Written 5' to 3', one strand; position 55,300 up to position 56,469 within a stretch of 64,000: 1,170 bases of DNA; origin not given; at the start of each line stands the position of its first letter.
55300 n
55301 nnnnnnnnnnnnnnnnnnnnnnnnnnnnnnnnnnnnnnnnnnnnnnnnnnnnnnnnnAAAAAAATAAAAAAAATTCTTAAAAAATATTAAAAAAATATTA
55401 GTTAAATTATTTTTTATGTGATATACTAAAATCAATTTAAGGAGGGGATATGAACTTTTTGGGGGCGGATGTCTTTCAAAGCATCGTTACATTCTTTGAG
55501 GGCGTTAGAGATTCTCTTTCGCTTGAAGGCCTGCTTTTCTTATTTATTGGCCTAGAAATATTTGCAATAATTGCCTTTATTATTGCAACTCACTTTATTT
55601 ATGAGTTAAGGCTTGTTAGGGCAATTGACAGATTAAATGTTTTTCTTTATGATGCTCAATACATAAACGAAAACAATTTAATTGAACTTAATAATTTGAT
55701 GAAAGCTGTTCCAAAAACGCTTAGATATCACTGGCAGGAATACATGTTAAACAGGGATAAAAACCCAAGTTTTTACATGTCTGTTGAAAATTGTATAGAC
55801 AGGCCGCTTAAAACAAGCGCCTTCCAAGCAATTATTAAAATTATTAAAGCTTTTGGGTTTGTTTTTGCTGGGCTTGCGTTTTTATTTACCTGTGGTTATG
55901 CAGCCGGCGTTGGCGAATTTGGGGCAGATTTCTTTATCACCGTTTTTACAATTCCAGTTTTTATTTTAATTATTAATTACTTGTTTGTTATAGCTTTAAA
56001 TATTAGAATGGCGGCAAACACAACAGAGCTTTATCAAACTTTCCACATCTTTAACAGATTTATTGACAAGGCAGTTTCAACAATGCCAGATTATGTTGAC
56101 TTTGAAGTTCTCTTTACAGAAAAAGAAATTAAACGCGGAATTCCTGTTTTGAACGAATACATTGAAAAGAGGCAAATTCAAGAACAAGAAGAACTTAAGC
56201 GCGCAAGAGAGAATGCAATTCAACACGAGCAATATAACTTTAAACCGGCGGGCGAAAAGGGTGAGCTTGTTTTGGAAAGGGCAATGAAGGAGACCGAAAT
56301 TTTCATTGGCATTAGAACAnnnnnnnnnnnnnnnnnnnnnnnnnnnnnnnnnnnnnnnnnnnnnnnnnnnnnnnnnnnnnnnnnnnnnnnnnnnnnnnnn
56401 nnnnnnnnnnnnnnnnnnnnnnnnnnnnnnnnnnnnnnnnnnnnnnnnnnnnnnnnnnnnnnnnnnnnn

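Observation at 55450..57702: Membrane-anchored coiled-coil protein ending in five tandem AT-hooks: a candidate nucleoid-to-membrane tether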

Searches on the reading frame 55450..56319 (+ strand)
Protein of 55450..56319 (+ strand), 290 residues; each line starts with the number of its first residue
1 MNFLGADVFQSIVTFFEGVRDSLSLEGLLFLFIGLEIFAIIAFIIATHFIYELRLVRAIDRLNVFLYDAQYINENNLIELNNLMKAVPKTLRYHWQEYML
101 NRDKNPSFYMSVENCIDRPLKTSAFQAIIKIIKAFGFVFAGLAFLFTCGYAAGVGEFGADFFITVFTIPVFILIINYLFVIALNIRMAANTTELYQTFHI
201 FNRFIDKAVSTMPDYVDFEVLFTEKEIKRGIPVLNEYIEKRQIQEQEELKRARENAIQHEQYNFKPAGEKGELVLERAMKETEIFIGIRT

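Call 15: find_related_loci(query=A1, collection=genome_contigs, flank=8000)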
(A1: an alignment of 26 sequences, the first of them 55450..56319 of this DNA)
Query A1 (290 aa) in genome_contigs; peptide patterns used: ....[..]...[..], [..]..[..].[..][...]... (x = any residue, [..] = any of these).
113 stretches matched a pattern; 95 encode a relative of the query (tblastn E <= 1e-3); the best 80 are kept; 80 distinct loci.
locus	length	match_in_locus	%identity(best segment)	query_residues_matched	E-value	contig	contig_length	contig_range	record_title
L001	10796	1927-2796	92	1-290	7e-175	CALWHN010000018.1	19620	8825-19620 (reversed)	MAG: uncultured Clostridia bacterium isolate BRZ_CE__bin52 genome assembly, contig: BRZ_CE__NODE_3751_length_19620_cov_4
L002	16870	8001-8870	69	1-290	1e-146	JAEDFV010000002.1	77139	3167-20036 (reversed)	MAG: Clostridia bacterium isolate MAG093 NODE_143_length_77139_cov_6.352512, whole genome shotgun sequence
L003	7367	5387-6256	68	1-290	9e-145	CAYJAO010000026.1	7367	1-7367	MAG TPA_asm: uncultured Lachnospiraceae bacterium isolate ERP122455_co2_253 genome assembly, contig: NODE_3376_length_73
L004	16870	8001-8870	67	1-290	5e-143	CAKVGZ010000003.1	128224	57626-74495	MAG: uncultured Clostridia bacterium isolate REFINED_METABAT215_TOP10_CONTIGS_1500_ASSEMBLY_K77_MERGED__Hadza_MoBio_hadz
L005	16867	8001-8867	68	1-289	9e-143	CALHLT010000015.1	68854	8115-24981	MAG TPA_asm: uncultured Firmicutes bacterium isolate ERR414304_bin.18_CONCOCT_v1.1_MAG genome assembly, contig: ERZ13043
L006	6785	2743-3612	71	1-290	2e-142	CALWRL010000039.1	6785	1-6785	MAG: uncultured Clostridia bacterium isolate BRZ_MS__bin11 genome assembly, contig: BRZ_MS__NODE_8276_length_6785_cov_3.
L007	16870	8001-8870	68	1-290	8e-141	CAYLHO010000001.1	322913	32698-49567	MAG TPA_asm: uncultured Lachnospiraceae bacterium isolate SRP313737_co1_37 genome assembly, contig: NODE_9_length_322913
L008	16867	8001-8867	67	1-289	4e-142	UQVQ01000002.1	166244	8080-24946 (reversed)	uncultured Firmicutes bacterium isolate UMGS687 genome assembly, contig: NODE_13_length_166244_cov_11.449434, whole geno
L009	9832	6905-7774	67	1-290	9e-132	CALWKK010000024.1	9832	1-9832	MAG: uncultured Clostridia bacterium isolate BRZ_K__bin59 genome assembly, contig: BRZ_K__NODE_13891_length_9832_cov_5.4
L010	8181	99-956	60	4-289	9e-125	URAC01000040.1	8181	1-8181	uncultured Firmicutes bacterium isolate UMGS808 genome assembly, contig: NODE_1579_length_8181_cov_11.954590, whole geno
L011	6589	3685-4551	60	1-289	3e-122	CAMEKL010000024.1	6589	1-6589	MAG: uncultured Firmicutes bacterium isolate SRR15057930_bin.9_metaWRAP_v1.3_MAG genome assembly, contig: ERZ10407438.49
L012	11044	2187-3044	62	4-289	3e-122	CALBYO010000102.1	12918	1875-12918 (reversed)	MAG TPA_asm: uncultured Firmicutes bacterium isolate SRR1747063_bin.14_CONCOCT_v1.1_MAG genome assembly, contig: ERZ8082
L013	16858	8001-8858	62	4-289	4e-122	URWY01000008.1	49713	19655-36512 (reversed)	uncultured Firmicutes bacterium isolate UMGS1429 genome assembly, contig: NODE_204_length_49713_cov_5.551331, whole geno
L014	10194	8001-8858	51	8-289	1e-96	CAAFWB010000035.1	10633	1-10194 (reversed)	MAG TPA_asm: Clostridia bacterium, isolate HGM11348, WGS project CAAFWB010000000 data, contig: SRS475534_10_k119_97847,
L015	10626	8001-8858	51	8-289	2e-96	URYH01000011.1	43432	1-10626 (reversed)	uncultured Clostridiales bacterium isolate UMGS1470 genome assembly, contig: NODE_549_length_43432_cov_4.968324, whole g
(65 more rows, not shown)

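Call 16: search_solved_structures(query=A1, max_evalue=10)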
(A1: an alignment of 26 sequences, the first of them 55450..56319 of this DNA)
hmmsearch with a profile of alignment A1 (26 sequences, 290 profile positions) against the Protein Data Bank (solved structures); distinct sequences matched with E-value up to 10: 5.
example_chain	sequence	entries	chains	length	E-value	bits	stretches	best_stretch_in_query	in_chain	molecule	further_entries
8qyh_A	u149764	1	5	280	0.18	14.4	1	38-206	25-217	Anti-phage defense ZorAB system ZorA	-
8qyy_A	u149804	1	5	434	0.49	12.9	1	39-206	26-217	Anti-phage defense ZorAB system ZorA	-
8qyk_A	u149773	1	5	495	0.73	12.4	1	39-206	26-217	Anti-phage defense ZorAB system ZorA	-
8qyd_A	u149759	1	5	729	1.9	11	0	40-206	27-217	Anti-phage defense ZorAB system ZorA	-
7a23_N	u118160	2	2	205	3.1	10.3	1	146-192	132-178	Nad6m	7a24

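Call 20: predict_structure(alignment_id=A1)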
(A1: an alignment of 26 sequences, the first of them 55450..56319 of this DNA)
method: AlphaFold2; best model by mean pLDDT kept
length: 290 residues; sequences in the alignment: 26
mean_pLDDT: 79.4   pTM: 0.62
mean pLDDT of the five models: 79.4, 78.9, 78.2, 77.8, 76.7
residues with pLDDT >= 90: 80; 70-90: 134; 50-70: 63; < 50: 13
segments of 3 or more residues with pLDDT < 50: 260-267
pLDDT, mean of each block of 10 residues (from residue 1): 65 78 82 90 88 92 92 86 89 87 88 88 84 92 87 71 83 93 92 93 92 68 64 61 69 60 50 64 57
secondary structure, 60 per line:
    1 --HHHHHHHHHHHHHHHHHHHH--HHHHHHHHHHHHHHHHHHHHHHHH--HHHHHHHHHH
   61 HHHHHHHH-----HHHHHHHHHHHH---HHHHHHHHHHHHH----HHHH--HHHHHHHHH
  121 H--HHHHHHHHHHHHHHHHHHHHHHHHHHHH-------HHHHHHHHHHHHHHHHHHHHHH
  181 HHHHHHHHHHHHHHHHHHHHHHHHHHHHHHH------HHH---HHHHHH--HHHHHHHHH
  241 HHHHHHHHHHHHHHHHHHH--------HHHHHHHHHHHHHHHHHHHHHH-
elements in order: H3-22 H25-48 H51-68 H74-85 H89-101 H106-109 H112-121 H124-151 H159-211 H224-229 H232-259 H268-289

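Call 23: fold_search(model_id=the predicted structure, library=pdb)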
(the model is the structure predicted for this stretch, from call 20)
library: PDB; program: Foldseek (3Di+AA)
matches with E <= 10: 137; with E <= 0.001: 1
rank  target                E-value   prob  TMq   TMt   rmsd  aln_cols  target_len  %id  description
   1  8qyd_A                3.0e-04  1.00  0.48  0.49  16.5       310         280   12  Zorya anti-bacteriophage defense system ZorAB (released 2024-11-06)
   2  8qyy_A                1.1e-03  1.00  0.48  0.55   9.1       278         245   12  Zorya anti-bacteriophage defense system ZorAB, ZorA delta_435-729, ZorA tail tip deletion. (released 2024-11-06)
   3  8qyk_A                1.5e-03  1.00  0.47  0.51  12.8       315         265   12  Zorya anti-bacteriophage defense system ZorAB, ZorA delta_359-592, ZorA tail middle deletion. (released 2024-11-06)
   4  8qyh_A                1.5e-03  1.00  0.47  0.50  11.4       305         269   12  Zorya anti-bacteriophage defense system ZorAB ZorA E86A_E89A, Calcium binding site mutation (released 2024-11-06)
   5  9kpz_E                2.0e-01  0.77  0.29  0.35   8.4       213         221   10  Structure of TolQRA complex at pH 5.4 from E.coli (released 2026-03-04)
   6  8vvn_C                2.2e-01  0.95  0.40  0.47   7.6       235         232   14  Cryo-EM structure of a type I ZorAB complex from Shewanella sp. strain ANA-3 (released 2025-02-05)
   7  5sv0_B                3.9e-01  0.72  0.33  0.39   7.5       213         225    9  Structure of the ExbB/ExbD complex from E. coli at pH 7.0 (released 2016-09-28)
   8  8odt_A                3.9e-01  0.35  0.21  0.25  13.8       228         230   13  Structure of TolQR complex from E.coli (released 2023-11-01)
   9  9ddm_C                4.3e-01  0.72  0.33  0.40   7.7       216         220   11  E. coli TolAQR conformation I (released 2025-07-09)
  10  9ddp_D                4.5e-01  0.63  0.30  0.37   8.1       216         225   12  E. coli TonB-ExbBD TonB bound to ExbB chain E (released 2025-07-09)
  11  9ddn_C                4.8e-01  0.63  0.32  0.39   7.3       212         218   13  E. coli TolAQR conformation II (released 2025-07-09)
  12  9ddn_E                5.0e-01  0.85  0.37  0.45   6.3       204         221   11  E. coli TolAQR conformation II (released 2025-07-09)
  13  9kpz_B                5.0e-01  0.80  0.36  0.43   6.9       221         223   11  Structure of TolQRA complex at pH 5.4 from E.coli (released 2026-03-04)
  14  6tyi_A                5.0e-01  0.66  0.34  0.40   7.6       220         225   13  ExbB-ExbD complex in MSP1E3D1 nanodisc (released 2019-10-16)
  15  9k49_B                5.5e-01  0.72  0.34  0.41   7.1       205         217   10  Cryo-EM structure of inner membrane TolQRA complex in CYMAL-6-Neopentyl Glycol detergent micelles (released 2025-07-09)
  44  6ye4_A                2.1e+00  0.30  0.34  0.39   7.4       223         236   12  Structure of ExbB pentamer from Serratia marcescens by single particle cryo electron microscopy (released 2021-03-31)
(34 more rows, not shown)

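Call 24: search_protein_representatives(alignment_id=A1)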
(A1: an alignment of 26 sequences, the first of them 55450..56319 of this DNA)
Query: 26 sequences, 290 profile positions. Proteins with E-value up to 0.001 (for the whole library): 324; up to 1e-10: 204; up to 1e-30: 164. The best 150 are listed.
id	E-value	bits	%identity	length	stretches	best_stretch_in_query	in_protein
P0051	2.1e-149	513.1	-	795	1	1-290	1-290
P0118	9.7e-129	445.2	-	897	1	6-290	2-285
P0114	5.1e-126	436.3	-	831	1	3-290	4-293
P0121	8.9e-126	435.5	-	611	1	6-290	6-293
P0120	3.3e-125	433.7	-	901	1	1-290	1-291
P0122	2.2e-120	417.9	-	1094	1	8-290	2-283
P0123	1.5e-117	408.5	-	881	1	8-290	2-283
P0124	2.8e-117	407.6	-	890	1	4-290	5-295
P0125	4.1e-116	403.8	-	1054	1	8-290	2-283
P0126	9.2e-115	399.4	-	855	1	6-290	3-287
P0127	3.8e-113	394.1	-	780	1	3-290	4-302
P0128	7.9e-113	393.0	-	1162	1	8-289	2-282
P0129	1.9e-109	382.0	-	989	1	6-290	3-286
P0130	1.9e-108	378.7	-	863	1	7-290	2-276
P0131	2.3e-107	375.1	-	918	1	3-289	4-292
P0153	2.0e-87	309.6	-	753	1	6-289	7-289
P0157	2.5e-87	309.3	-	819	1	4-289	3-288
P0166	5.7e-86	304.9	-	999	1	5-289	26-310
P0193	2.1e-81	289.9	-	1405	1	2-289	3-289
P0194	2.4e-81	289.7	-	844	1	7-289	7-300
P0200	1.3e-80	287.3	-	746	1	2-289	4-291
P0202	8.5e-80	284.6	-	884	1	7-289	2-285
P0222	1.2e-76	274.3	-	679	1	6-289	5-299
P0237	2.7e-70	253.4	-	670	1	14-289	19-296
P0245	3.8e-65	236.5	-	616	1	8-289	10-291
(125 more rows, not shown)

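Call 27: search_protein_families(library=padloc, proteins=[window:55450-56319:+], max_evalue=10)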
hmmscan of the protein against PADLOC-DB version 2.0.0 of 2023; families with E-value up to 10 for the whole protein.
window:55450-56319:+ (290 aa): 0 families

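Call 28: search_solved_structures(query=A1, max_evalue=1, show_alignments=1)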
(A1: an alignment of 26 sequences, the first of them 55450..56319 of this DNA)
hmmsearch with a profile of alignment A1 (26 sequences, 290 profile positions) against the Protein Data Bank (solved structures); distinct sequences matched with E-value up to 1: 3.
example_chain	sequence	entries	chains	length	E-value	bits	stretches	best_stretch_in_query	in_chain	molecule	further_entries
8qyh_A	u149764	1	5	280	0.18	14.4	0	38-206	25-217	Anti-phage defense ZorAB system ZorA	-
8qyy_A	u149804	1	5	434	0.49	12.9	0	39-206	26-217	Anti-phage defense ZorAB system ZorA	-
8qyk_A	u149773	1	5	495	0.73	12.4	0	39-206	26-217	Anti-phage defense ZorAB system ZorA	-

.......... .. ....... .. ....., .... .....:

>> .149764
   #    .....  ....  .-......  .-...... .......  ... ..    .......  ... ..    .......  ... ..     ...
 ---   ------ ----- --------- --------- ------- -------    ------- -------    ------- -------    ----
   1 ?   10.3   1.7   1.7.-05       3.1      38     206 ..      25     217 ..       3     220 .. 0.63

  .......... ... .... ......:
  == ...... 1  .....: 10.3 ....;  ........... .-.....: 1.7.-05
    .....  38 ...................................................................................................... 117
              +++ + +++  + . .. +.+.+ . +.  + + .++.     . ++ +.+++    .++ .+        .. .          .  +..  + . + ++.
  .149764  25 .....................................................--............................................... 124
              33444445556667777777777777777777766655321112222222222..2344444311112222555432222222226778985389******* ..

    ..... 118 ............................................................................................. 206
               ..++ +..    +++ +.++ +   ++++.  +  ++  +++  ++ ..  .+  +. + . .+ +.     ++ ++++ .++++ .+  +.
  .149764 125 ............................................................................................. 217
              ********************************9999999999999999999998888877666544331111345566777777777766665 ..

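Call 50: find_encoding_contigs(protein=P0153, flank=8000, max_places=3)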
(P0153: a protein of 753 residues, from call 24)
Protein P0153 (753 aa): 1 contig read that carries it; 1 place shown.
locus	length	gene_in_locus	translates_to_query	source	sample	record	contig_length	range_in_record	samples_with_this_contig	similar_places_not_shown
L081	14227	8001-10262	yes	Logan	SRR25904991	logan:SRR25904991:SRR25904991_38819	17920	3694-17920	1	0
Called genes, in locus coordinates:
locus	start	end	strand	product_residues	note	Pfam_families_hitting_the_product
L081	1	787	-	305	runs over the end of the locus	-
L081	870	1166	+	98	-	-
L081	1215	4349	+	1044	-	PF21445:ADDB_N, PF12705:PDDEXK_1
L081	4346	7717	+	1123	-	PF00580:UvrD-helicase, PF01443:Viral_helicase1 (faint), PF13245:AAA_19, PF13087:AAA_12 (faint), PF13361:UvrD_C, PF13538:UvrD_C_2 (faint), PF12705:PDDEXK_1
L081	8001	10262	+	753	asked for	PF07382:HC2 (weak)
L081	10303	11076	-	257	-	-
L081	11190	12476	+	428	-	PF13421:Band_7_1, PF01145:Band_7, PF13240:Zn_Ribbon_1 (weak)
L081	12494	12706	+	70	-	PF08984:DUF1858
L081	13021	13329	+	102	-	PF00338:Ribosomal_S10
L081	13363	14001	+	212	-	PF00297:Ribosomal_L3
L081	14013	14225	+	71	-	?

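Call 52: find_encoding_contigs(protein=P0245, flank=8000, max_places=2)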
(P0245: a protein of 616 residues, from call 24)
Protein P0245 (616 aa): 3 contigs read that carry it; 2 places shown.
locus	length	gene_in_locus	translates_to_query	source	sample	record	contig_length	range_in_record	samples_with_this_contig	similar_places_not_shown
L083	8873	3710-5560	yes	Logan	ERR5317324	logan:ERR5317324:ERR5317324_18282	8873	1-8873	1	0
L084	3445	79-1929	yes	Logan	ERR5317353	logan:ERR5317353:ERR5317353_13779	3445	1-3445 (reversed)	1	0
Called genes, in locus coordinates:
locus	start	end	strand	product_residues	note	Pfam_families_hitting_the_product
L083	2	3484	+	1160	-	?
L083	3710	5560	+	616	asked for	-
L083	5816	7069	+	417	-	PF07690:MFS_1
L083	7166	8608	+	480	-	PF13349:DUF4097 (weak)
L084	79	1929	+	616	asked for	-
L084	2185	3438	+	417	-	PF07690:MFS_1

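Call 53: find_encoding_contigs(protein=P0222, flank=8000, max_places=2)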
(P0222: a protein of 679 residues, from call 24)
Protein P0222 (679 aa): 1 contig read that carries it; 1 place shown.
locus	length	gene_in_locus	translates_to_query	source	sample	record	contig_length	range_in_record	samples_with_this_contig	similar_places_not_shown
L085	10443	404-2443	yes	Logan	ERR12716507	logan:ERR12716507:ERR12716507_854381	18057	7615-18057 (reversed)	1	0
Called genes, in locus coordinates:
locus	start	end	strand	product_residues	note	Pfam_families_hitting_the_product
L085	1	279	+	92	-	?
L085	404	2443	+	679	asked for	-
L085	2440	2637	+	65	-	PF08984:DUF1858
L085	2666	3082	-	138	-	-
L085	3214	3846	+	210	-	-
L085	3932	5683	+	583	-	-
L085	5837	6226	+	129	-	-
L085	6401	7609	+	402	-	-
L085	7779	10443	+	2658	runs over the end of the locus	-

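Call 54: find_encoding_contigs(protein=P0237, flank=8000, max_places=2)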
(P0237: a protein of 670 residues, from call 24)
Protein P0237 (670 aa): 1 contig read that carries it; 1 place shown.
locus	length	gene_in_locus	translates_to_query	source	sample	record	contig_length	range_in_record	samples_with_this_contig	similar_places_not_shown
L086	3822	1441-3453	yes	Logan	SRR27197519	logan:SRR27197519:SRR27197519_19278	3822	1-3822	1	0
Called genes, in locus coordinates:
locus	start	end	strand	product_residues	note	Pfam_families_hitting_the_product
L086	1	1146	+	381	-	?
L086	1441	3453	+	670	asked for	-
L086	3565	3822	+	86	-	?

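Call 57: search_protein_families(library=pfam, proteins=[P0222, P0194, P0193, P0166, P0157, P0202, P0200, P0153], max_evalue=0.1)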
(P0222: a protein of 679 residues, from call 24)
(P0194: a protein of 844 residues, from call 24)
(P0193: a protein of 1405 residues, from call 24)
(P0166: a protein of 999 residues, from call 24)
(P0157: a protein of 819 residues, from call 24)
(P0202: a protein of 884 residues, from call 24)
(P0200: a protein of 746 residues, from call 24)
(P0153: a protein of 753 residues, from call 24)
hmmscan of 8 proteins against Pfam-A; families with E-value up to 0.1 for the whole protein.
P0222 (679 aa): 0 families

P0194 (844 aa): 0 families

P0193 (1405 aa): 0 families

P0166 (999 aa): 1 family
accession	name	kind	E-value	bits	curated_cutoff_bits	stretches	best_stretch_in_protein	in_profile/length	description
PF07382.16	HC2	-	8.9e-05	23.1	40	1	861-971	55-164/194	Histone H1-like nucleoprotein HC2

P0157 (819 aa): 2 families
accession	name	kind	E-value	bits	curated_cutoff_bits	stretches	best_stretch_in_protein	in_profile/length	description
PF13729.12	TraF_2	-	0.001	18.8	25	1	283-340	27-84/264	F plasmid transfer operon, TraF, protein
PF14362.11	DUF4407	-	0.0035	17.1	31.3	1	413-531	122-235/297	Domain of unknown function (DUF4407)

P0202 (884 aa): 2 families
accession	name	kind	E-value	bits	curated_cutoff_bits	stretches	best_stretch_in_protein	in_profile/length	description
PF07382.16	HC2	-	2.7e-06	28.1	40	1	767-839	77-146/194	Histone H1-like nucleoprotein HC2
PF02095.21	Extensin_1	-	0.0015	18.8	105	1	772-838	27-94/171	Extensin-like protein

P0200 (746 aa): 2 families
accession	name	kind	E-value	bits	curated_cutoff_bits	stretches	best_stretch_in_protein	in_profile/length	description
PF07382.16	HC2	-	3.4e-10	40.8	40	1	630-723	10-113/194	Histone H1-like nucleoprotein HC2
PF05514.17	HR_lesion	-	0.035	14.7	22.6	0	169-210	74-115/138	HR-like lesion-inducing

P0153 (753 aa): 1 family
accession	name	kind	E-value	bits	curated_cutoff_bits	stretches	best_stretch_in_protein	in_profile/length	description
PF07382.16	HC2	-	5.1e-06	27.2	40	1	638-733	13-102/194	Histone H1-like nucleoprotein HC2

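Call 66: search_dna_similar(query=window:55450-56319:+, collection=phages, mode=protein, max_evalue=0.001, max_rows=10)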
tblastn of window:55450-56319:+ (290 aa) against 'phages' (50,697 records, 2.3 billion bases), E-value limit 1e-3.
No match.

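Call 67: search_dna_similar(query=window:55450-56319:+, collection=plasmids, mode=protein, max_evalue=0.001, max_rows=10)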
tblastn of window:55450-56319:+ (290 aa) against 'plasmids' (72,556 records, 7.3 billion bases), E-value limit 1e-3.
No match.
